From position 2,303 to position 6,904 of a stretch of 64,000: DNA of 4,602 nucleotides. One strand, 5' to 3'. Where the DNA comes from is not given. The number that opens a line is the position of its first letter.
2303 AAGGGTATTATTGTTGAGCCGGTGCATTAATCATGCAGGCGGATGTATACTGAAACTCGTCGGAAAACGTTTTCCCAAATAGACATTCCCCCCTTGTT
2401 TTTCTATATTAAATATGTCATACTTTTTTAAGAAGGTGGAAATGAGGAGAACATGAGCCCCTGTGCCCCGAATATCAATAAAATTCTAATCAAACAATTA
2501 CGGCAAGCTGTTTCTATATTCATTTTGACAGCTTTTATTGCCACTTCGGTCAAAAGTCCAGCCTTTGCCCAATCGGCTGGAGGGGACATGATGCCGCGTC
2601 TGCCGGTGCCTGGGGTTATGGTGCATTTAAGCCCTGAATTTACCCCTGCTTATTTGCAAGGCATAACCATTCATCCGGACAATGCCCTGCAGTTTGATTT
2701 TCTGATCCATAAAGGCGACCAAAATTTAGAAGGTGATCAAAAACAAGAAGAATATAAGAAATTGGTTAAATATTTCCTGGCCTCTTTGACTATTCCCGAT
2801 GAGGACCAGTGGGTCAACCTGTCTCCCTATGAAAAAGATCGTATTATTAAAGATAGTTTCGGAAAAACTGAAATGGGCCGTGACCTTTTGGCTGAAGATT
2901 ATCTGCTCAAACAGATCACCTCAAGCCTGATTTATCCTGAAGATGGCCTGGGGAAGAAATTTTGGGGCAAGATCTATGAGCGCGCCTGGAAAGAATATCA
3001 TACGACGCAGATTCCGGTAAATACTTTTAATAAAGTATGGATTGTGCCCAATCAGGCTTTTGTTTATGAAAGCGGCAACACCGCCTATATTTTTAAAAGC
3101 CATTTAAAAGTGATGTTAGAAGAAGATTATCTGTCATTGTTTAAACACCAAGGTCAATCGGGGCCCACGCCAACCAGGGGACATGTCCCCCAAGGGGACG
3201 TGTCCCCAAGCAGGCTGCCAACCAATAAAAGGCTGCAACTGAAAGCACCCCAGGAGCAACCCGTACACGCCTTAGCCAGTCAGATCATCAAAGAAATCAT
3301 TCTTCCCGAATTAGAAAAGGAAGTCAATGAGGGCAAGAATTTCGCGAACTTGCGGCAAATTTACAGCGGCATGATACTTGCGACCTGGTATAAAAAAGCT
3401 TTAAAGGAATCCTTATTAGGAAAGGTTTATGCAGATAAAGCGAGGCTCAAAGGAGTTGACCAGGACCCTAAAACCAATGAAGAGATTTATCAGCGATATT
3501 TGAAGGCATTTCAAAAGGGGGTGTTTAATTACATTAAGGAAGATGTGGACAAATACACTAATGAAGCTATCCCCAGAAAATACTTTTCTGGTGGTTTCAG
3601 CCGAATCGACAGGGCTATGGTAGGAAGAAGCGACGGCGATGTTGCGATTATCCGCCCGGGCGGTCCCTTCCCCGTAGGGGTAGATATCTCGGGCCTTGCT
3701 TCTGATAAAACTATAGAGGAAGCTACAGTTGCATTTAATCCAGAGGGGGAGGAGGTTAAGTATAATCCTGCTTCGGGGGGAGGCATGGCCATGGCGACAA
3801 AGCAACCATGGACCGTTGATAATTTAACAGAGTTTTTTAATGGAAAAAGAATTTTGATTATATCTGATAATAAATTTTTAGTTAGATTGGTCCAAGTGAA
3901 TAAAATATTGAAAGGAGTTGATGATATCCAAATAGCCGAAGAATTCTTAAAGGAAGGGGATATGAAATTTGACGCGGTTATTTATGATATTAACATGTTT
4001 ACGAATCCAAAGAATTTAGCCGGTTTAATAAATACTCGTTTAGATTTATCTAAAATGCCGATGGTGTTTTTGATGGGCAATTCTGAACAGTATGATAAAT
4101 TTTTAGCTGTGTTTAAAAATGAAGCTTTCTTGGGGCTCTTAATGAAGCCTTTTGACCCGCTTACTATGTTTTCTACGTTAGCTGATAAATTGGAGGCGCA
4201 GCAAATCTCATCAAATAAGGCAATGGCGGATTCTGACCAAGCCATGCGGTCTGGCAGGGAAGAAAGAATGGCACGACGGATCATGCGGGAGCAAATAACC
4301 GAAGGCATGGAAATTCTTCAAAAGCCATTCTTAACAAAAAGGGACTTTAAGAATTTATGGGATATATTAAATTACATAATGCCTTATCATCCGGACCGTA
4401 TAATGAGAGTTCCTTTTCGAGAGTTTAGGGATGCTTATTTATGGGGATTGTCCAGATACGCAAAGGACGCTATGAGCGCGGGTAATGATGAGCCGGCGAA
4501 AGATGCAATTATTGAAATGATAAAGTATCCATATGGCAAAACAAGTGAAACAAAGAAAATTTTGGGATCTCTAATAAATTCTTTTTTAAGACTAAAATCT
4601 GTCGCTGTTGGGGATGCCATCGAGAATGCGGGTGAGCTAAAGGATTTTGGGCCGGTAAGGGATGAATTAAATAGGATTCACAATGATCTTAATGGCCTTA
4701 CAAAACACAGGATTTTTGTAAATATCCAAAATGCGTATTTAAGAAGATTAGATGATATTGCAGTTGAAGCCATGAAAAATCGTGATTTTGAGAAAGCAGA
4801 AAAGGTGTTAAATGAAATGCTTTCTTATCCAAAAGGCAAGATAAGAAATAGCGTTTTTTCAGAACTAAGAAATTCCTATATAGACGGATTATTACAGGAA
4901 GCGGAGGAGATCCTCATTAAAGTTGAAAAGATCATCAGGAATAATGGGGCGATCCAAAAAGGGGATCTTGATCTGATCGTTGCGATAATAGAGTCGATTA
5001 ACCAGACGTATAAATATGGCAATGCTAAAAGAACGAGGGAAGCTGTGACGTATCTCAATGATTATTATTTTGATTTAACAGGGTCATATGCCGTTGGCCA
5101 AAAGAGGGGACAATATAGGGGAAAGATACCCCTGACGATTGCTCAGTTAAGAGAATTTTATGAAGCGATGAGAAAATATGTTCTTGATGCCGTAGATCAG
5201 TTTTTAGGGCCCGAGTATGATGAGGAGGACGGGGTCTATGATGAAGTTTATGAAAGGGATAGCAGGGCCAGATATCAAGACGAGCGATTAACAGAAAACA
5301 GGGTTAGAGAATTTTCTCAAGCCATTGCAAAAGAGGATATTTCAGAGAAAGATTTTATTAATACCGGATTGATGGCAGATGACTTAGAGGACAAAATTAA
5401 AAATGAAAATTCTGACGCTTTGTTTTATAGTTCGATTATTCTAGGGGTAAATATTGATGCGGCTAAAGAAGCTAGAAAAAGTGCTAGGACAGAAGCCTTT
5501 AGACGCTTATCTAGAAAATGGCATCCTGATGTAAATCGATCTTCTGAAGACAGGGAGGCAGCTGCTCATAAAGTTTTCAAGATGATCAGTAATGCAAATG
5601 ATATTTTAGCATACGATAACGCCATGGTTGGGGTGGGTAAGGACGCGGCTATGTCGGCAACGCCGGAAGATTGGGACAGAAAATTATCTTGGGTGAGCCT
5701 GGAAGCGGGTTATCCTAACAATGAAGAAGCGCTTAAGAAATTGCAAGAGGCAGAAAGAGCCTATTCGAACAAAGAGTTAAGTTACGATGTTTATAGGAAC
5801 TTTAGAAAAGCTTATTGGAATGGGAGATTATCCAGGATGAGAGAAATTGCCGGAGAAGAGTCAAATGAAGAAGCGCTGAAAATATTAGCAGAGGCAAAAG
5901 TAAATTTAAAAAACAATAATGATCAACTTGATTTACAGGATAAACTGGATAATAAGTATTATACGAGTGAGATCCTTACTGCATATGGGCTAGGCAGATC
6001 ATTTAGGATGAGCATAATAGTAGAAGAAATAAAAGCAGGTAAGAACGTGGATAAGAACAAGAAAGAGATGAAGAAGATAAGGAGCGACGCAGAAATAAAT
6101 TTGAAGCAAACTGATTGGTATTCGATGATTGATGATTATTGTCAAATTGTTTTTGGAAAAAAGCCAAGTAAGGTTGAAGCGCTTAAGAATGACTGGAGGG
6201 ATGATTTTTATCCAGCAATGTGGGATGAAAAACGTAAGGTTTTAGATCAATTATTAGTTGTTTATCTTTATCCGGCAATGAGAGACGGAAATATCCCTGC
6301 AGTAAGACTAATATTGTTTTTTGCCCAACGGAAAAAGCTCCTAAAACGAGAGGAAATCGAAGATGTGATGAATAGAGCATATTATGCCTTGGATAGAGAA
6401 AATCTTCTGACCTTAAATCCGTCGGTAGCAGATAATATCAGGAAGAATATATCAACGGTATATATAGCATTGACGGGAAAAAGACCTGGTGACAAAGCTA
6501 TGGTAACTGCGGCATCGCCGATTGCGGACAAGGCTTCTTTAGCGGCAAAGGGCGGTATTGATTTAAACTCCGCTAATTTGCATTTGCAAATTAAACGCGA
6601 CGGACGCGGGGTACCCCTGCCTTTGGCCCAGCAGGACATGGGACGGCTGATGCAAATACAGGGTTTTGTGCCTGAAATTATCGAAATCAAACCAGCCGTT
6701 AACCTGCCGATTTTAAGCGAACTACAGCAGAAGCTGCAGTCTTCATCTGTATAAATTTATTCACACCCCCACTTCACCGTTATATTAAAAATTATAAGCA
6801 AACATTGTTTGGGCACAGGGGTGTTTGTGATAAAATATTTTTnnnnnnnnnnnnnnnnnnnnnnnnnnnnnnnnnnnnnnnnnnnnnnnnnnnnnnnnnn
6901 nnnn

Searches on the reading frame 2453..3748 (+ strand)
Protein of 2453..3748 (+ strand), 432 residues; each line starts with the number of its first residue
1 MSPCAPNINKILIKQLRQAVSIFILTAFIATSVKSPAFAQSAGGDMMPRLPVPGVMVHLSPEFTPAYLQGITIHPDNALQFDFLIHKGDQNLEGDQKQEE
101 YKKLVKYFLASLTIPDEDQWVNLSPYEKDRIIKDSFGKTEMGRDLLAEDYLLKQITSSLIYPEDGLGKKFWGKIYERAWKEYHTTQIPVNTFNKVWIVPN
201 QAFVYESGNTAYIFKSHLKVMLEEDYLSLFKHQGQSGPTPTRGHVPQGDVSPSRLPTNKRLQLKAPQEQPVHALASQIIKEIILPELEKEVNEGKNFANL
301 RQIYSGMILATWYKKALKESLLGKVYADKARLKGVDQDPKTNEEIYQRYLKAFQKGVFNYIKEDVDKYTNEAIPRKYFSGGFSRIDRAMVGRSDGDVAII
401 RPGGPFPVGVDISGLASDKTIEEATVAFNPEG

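Call 51: find_homologous_proteins(query=window:2453-3748:+, max_evalue=0.00001)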
Query seq(432 aa) (432 aa): 1532 proteins with E <= 0.00001 among 5201 candidates; the best 120 are listed.
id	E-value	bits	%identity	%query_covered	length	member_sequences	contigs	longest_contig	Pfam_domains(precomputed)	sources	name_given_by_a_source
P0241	3.6e-186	637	75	89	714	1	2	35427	PF00072.31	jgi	jgi:CheY-like chemotaxis protein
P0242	1.3e-179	616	66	97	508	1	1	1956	-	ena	-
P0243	4.1e-176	604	63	100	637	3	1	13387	-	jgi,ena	-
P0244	1.4e-174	599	66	97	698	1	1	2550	PF02985.29,PF13646.13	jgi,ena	-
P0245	1.4e-168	579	63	95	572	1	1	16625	-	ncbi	-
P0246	4.3e-168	578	69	88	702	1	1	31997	-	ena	-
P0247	1.5e-167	576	71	86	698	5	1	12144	-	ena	-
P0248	9.1e-167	574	66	97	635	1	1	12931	-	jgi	-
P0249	3.2e-164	565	68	85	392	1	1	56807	-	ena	-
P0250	1.1e-162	560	67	87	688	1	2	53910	-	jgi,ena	-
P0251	8.5e-162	557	60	100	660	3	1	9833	-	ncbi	-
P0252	9.6e-162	557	64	95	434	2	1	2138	-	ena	-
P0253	6.6e-160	551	65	86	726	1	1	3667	-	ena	-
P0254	6.1e-159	548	64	89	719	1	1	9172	-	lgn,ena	-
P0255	5.4e-158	545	71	80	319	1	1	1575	-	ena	-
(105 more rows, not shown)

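Call 87: predict_structure(alignment_id=A2)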
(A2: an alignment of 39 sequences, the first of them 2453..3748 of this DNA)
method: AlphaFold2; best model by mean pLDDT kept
length: 432 residues; sequences in the alignment: 39
mean_pLDDT: 65.8   pTM: 0.66
mean pLDDT of the five models: 65.8, 65.7, 64.7, 63.4, 61.0
residues with pLDDT >= 90: 25; 70-90: 185; 50-70: 112; < 50: 110
segments of 3 or more residues with pLDDT < 50: 1-4, 34-47, 123-128, 235-268, 376-417, 428-432
pLDDT, mean of each block of 10 residues (from residue 1): 53 83 85 52 48 72 91 78 86 82 86 71 48 66 80 73 65 73 69 73 81 86 75 51 38 38 43 71 84 90 90 82 59 58 71 68 65 50 38 28 37 46 51 40
secondary structure, 60 per line:
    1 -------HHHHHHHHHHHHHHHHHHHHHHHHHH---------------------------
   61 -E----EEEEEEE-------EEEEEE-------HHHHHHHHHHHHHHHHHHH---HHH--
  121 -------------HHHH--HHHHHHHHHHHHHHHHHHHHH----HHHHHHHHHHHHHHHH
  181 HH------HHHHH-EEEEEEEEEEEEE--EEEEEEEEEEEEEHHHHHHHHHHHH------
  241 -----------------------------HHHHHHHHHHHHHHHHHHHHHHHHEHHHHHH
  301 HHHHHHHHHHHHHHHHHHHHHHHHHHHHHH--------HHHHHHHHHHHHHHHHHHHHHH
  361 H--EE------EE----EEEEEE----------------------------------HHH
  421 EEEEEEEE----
elements in order: H8-33 E67-73 E81-86 H94-112 H134-137 H140-160 H165-182 H189-193 E195-207 E210-222 H223-234 H270-293 H295-330 H339-361 E378-383 E421-428

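Call 90: fold_search(model_id=the predicted structure, library=pdb)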
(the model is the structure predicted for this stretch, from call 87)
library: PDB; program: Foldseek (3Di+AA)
matches with E <= 10: 118; with E <= 0.001: 0
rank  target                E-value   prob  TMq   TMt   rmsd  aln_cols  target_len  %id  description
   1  6vq8_a                8.9e-02  0.07  0.09  0.06  28.9       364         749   11  Mammalian V-ATPase from rat brain - composite model of rotational state 3 bound to ADP and SidK (built from focused re (released 2020-03-18)
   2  6qum_N                2.3e-01  0.08  0.11  0.08  24.3       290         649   10  Thermus thermophilus V/A-type ATPase/synthase, rotational state 1 (released 2019-08-28)
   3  6vq6_a                4.6e-01  0.03  0.10  0.07  25.4       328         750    9  Mammalian V-ATPase from rat brain - composite model of rotational state 1 bound to ADP and SidK (built from focused re (released 2020-03-18)
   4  8j07_k1               5.1e-01  0.08  0.05  0.04  22.6       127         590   14  96nm repeat of human respiratory doublet microtubule and associated axonemal complexes (released 2023-07-26)
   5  6vqi_a                5.1e-01  0.04  0.11  0.13  25.4       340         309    9  Mammalian V-ATPase from rat brain collar and peripheral stalks rotational state 1 (from focused refinement) (released 2020-03-18)
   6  7s7g                  1.2e+00  0.04  0.10  0.08  22.0       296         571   12  Crystal Structure Analysis of Human VLCAD (released 2022-09-28)
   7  8egb_J                1.2e+00  0.04  0.09  0.04  21.6       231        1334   11  Cryo-EM structure of consensus elemental paused elongation complex with an unfolded TL (released 2023-03-01)
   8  5d80_G                1.3e+00  0.03  0.08  0.15  31.4       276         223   10  Crystal Structure of Yeast V1-ATPase in the Autoinhibited Form (released 2016-06-08)
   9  6nxi                  1.4e+00  0.03  0.09  0.12  16.7       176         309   10  Flavin Transferase ApbE from Vibrio cholerae (released 2019-03-13)
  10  9lx0_B                1.4e+00  0.02  0.09  0.04  26.7       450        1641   10  DOCK5/ELMO1 complex with RhoG and Rac1 on lipid membrane (released 2025-11-19)
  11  1cii                  1.5e+00  0.03  0.10  0.08  32.4       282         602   10  COLICIN IA (released 1998-01-14)
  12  7ztb_B                1.9e+00  0.02  0.09  0.10  21.3       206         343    9  Structure of the Salmonella tRNA pyrophosphokinase CapRel (released 2022-11-23)
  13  4a0o_M                2.0e+00  0.01  0.09  0.10  24.4       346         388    8  Symmetry-free cryo-EM map of TRiC in the nucleotide-free (apo) state (released 2012-02-15)
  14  3iq2_A                2.1e+00  0.06  0.08  0.19  19.1       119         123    9  Human sorting nexin 7, phox homology (PX) domain (released 2009-09-08)
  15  5vt0_L                2.2e+00  0.03  0.11  0.10  22.2       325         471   12  Escherichia coli 6S RNA derivative in complex with Escherichia coli RNA polymerase sigma70-holoenzyme (released 2017-11-01)
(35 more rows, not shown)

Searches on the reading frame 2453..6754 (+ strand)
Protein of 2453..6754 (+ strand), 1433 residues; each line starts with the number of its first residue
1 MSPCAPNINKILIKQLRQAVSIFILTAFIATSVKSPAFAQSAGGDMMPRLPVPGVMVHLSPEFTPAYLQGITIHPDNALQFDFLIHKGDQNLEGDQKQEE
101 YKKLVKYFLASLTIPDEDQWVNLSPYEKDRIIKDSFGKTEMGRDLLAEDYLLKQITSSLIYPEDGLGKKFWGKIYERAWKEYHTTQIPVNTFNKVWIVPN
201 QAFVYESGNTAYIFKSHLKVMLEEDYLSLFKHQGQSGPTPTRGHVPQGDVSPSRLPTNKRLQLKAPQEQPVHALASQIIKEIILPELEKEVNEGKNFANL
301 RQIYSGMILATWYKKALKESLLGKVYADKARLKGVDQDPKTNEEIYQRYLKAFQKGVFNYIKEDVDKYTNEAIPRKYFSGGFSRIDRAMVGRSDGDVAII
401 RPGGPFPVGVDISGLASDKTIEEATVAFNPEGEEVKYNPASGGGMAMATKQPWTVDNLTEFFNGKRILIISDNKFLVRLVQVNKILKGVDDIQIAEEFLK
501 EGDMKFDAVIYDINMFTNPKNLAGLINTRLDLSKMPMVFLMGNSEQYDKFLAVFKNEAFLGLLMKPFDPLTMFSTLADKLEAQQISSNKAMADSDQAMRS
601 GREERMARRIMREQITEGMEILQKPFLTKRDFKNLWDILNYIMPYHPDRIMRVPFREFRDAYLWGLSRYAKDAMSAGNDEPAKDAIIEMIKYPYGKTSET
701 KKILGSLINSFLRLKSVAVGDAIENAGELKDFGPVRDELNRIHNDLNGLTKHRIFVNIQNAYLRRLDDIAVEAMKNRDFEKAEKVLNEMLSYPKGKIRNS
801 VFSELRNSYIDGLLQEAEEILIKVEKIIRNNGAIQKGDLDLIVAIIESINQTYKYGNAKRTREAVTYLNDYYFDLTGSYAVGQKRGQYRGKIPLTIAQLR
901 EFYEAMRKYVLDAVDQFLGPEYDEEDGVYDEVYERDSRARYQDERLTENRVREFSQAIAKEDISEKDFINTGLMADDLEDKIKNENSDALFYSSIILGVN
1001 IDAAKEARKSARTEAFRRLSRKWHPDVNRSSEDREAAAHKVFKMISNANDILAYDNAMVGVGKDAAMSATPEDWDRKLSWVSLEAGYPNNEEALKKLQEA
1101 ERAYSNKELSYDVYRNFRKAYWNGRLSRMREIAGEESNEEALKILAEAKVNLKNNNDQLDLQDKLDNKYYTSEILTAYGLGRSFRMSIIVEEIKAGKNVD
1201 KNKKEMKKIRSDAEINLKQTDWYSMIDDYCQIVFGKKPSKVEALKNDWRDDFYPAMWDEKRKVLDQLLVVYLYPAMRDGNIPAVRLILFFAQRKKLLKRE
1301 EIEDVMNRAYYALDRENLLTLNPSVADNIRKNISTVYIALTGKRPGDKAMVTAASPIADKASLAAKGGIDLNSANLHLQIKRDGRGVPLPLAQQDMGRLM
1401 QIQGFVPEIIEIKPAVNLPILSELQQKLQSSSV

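Call 19: search_protein_families(library=pfam, proteins=[window:2453-6754:+], max_evalue=0.0001)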
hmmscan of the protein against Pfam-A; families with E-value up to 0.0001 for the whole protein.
window:2453-6754:+ (1433 aa): 1 family
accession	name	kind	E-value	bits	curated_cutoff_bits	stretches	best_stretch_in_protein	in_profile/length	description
PF00226.36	DnaJ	-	2.4e-06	28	27.8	1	1006-1055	11-56/63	DnaJ domain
